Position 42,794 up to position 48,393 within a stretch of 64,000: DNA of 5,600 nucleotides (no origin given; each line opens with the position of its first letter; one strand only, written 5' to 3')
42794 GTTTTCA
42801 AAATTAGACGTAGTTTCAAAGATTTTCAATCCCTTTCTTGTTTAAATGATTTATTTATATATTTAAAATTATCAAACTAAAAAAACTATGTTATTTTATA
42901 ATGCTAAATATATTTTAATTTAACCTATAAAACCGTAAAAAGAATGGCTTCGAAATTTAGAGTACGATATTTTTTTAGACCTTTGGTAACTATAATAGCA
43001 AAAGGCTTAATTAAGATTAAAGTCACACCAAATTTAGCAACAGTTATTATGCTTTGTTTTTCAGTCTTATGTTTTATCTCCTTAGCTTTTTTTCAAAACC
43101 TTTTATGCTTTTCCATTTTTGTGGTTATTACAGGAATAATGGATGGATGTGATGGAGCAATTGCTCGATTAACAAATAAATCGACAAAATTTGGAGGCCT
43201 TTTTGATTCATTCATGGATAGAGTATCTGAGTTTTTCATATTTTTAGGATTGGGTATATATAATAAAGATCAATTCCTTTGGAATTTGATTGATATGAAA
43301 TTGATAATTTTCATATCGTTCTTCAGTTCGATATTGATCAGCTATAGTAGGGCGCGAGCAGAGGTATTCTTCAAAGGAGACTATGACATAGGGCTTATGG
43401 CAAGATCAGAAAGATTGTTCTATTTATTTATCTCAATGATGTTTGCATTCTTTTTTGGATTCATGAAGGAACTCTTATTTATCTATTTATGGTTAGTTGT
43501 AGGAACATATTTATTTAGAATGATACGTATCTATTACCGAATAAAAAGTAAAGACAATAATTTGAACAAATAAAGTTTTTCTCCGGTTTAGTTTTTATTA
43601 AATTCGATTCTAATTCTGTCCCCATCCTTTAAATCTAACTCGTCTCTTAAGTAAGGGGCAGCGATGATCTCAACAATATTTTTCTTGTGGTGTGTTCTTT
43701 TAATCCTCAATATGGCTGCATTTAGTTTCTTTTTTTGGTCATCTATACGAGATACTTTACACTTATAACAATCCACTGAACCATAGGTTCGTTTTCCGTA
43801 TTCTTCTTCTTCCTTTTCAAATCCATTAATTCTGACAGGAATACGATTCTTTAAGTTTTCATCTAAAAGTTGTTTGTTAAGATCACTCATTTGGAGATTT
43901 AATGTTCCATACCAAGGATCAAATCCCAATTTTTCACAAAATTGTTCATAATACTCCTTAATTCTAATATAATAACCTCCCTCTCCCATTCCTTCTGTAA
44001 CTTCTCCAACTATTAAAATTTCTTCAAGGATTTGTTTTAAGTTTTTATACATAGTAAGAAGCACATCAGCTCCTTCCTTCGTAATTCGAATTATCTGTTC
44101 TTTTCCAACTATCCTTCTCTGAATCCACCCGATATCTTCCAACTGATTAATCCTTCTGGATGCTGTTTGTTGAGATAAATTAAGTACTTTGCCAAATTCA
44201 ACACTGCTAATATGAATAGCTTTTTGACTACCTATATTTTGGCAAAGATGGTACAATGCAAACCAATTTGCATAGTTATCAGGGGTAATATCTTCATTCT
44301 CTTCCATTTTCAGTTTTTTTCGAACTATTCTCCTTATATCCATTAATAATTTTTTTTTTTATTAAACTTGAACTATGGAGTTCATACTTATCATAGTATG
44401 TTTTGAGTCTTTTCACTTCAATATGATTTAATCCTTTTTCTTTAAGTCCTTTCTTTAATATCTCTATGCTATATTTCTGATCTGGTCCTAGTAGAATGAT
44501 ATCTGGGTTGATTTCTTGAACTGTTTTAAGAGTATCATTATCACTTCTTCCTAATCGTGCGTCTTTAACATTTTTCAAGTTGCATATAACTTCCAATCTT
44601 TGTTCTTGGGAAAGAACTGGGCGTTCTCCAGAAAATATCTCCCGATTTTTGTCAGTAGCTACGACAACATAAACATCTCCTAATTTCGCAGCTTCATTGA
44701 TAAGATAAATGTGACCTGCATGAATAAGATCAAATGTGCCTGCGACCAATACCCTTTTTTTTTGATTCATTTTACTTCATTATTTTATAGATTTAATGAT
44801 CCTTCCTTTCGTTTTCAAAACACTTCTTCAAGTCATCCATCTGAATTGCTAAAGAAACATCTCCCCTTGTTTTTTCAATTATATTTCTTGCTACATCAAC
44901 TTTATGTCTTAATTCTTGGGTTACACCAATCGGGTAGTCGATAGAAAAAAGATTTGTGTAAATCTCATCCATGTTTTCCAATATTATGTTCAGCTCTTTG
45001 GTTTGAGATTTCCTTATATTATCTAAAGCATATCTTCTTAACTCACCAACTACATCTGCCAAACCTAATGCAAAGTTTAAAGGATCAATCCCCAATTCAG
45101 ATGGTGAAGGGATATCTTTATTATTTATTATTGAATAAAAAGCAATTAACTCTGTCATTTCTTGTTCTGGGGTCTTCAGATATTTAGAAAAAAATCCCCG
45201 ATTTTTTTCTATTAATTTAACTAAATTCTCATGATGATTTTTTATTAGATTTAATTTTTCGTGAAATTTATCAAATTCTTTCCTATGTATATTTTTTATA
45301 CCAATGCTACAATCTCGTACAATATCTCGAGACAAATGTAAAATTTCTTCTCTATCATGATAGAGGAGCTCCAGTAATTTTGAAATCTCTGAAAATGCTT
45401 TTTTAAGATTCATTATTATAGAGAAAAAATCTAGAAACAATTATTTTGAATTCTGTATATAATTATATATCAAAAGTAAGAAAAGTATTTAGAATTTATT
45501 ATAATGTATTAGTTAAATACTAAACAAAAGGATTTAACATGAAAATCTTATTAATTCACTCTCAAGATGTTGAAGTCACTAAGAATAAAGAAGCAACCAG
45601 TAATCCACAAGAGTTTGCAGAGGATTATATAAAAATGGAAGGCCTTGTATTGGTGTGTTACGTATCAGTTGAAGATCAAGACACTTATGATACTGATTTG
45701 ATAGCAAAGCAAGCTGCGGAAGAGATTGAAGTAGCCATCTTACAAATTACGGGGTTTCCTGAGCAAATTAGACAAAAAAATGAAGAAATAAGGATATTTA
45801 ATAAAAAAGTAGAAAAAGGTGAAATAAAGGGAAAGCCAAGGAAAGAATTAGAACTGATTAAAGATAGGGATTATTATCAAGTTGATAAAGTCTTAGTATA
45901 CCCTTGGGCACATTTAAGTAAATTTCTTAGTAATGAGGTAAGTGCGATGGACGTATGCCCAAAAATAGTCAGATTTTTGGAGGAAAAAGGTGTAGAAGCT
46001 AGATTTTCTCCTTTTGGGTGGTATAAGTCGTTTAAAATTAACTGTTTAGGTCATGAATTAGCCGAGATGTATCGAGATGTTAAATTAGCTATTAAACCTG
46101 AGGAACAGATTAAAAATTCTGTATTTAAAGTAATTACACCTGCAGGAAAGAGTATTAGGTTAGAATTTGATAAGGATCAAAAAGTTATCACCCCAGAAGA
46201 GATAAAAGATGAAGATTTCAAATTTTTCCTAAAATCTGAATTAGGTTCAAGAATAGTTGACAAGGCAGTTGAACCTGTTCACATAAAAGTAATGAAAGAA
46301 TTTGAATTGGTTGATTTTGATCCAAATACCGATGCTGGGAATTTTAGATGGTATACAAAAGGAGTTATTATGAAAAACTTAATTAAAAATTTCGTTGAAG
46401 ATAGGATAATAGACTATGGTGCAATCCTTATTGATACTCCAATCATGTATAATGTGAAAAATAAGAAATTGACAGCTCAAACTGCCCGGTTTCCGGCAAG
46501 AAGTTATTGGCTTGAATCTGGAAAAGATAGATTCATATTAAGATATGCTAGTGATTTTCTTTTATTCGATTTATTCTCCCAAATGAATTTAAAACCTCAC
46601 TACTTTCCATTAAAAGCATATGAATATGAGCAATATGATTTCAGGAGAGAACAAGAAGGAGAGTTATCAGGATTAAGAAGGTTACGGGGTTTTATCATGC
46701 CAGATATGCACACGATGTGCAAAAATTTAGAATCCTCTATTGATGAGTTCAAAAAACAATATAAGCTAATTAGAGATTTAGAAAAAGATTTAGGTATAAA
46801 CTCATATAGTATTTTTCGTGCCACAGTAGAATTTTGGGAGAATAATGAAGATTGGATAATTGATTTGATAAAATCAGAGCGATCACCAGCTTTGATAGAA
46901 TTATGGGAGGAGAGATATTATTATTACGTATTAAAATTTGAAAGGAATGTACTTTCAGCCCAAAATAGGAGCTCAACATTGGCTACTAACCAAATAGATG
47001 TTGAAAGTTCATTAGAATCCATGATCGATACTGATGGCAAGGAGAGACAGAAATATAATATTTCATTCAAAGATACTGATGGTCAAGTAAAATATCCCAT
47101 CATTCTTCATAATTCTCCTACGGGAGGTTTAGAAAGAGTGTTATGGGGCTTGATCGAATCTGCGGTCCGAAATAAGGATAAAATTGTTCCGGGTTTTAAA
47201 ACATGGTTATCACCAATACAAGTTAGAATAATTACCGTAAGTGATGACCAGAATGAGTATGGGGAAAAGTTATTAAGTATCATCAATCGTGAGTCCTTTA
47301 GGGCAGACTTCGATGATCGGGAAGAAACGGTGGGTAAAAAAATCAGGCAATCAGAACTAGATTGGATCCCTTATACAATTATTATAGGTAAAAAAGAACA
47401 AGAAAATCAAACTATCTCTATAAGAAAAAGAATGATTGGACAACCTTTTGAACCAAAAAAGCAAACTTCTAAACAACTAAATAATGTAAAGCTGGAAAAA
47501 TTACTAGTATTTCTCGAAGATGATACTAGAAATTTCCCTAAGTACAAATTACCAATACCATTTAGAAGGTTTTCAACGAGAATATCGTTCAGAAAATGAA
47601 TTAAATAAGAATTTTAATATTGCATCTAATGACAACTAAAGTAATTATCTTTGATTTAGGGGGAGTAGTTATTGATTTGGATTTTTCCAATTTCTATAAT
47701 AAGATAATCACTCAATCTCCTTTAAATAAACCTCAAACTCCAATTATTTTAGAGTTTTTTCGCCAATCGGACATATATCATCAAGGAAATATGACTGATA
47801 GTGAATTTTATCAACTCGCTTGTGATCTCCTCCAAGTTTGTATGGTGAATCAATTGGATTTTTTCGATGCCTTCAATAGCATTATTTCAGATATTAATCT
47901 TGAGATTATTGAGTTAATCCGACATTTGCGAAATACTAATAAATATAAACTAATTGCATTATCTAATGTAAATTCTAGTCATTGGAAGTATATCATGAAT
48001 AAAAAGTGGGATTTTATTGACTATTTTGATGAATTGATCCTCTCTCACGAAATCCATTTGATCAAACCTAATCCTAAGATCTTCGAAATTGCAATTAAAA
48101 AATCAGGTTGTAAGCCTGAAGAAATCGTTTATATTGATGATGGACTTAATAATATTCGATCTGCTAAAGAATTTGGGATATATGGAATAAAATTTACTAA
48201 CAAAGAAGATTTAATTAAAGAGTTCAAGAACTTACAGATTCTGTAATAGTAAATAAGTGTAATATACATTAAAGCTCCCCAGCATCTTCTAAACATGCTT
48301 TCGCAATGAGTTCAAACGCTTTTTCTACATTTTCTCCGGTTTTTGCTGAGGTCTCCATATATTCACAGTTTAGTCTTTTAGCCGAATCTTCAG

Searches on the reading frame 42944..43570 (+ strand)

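Call 62: search_protein_families(library=pfam, proteins=[window:42944-43570:+], max_evalue=0.001)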
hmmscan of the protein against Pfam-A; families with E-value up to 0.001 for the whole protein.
window:42944-43570:+ (209 aa): 1 family
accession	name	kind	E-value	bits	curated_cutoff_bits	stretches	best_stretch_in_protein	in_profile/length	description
PF01066.26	CDP-OH_P_transf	-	4.3e-13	50.4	22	1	27-183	2-144/152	CDP-alcohol phosphatidyltransferase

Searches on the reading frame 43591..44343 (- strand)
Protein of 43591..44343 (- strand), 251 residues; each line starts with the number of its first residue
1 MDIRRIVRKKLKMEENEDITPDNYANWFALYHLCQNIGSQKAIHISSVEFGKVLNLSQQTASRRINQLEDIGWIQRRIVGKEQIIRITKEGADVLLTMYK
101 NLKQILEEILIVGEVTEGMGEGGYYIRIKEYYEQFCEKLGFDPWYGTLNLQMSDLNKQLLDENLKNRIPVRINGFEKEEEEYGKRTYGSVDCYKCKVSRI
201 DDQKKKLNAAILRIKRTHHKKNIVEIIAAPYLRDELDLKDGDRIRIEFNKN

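Call 62: search_protein_families(library=pfam, proteins=[window:43591-44343:-], max_evalue=0.001)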
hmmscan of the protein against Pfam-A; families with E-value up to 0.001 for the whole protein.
window:43591-44343:- (251 aa): 7 families
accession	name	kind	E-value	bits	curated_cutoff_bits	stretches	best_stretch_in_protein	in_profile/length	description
PF01982.22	CTP-dep_RFKase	-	2.5e-35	121.5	25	1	115-247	1-120/121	Domain of unknown function DUF120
PF01047.28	MarR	-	3.4e-06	27.3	24.6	1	35-77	10-50/59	MarR family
PF12802.13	MarR_2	-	5.9e-05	23.6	27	1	26-77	7-53/61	MarR family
PF22665.2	DUF6293_C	-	0.00021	22.1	27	1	60-95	63-98/101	DUF6293 C-terminal winged helix domain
PF13545.12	HTH_Crp_2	-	0.00026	21.3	27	1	30-88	7-62/70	Crp-like helix-turn-helix domain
PF13412.12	HTH_24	-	0.00038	20.4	21.9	0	52-75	25-48/48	Winged helix-turn-helix DNA-binding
PF25213.1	HVO_A0261_N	-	0.00046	20.4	35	1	53-98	33-74/86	HVO_A0261 N-terminal domain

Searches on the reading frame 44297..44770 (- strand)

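Call 62: search_protein_families(library=pfam, proteins=[window:44297-44770:-], max_evalue=0.001)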
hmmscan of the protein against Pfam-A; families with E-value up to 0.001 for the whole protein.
window:44297-44770:- (158 aa): 1 family
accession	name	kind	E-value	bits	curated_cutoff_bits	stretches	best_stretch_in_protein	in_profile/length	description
PF01467.32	CTP_transf_like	-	4.2e-17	63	21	1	9-139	2-132/133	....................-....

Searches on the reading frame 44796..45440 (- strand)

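Call 62: search_protein_families(library=pfam, proteins=[window:44796-45440:-], max_evalue=0.001)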
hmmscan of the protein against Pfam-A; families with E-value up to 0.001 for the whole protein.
window:44796-45440:- (215 aa): 1 family
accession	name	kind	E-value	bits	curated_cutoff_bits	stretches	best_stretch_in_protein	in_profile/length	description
PF01997.21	Translin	-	4.4e-10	40.3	25.9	1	30-190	3-193/205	Translin family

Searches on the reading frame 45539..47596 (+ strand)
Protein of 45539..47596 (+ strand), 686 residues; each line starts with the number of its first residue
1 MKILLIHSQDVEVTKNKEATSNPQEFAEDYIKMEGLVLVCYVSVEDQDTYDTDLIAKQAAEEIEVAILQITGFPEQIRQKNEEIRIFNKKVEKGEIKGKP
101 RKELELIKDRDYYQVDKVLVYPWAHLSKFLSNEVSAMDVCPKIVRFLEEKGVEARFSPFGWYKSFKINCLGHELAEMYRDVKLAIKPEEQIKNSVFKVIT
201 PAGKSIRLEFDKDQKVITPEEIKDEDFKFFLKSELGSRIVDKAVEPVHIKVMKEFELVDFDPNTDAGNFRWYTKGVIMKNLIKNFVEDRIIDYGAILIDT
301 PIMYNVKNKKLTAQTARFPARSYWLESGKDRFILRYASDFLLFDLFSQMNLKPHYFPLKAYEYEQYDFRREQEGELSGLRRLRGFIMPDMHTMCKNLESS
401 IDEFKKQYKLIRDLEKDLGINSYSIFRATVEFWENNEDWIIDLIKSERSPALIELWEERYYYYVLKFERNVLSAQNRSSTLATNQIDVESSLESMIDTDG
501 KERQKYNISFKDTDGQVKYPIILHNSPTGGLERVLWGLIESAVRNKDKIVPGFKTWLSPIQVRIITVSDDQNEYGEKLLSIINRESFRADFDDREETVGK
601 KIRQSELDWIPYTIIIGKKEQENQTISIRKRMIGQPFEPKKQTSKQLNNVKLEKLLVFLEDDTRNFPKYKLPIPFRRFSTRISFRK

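Call 62: search_protein_families(library=pfam, proteins=[window:45539-47596:+], max_evalue=0.001)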
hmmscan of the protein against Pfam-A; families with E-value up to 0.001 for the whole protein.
window:45539-47596:+ (686 aa): 3 families
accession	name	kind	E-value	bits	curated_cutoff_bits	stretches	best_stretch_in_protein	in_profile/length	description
PF08915.16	tRNA-Thr_ED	-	6.1e-27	94.8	30.2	2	110-180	66-136/137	Archaea-specific editing domain of threonyl-tRNA synthetase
PF03129.25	HGTP_anticodon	-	2.2e-18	66.6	21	1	561-659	1-91/94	Anticodon binding domain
PF00587.30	tRNA-synt_2b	-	6.4e-15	56.1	29.3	1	323-540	1-177/179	tRNA synthetase class II core domain (G, H, P, S and T)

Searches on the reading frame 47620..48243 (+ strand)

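Call 62: search_protein_families(library=pfam, proteins=[window:47620-48243:+], max_evalue=0.001)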
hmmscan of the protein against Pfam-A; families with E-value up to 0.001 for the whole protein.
window:47620-48243:+ (208 aa): 2 families
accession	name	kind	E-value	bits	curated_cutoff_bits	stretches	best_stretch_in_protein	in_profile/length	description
PF00702.32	Hydrolase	-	7.5e-17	62.8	26.4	1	7-186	2-191/191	haloacid dehalogenase-like hydrolase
PF13419.12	HAD_2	-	1.8e-13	51.4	23.8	1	9-188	1-174/178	Haloacid dehalogenase-like hydrolase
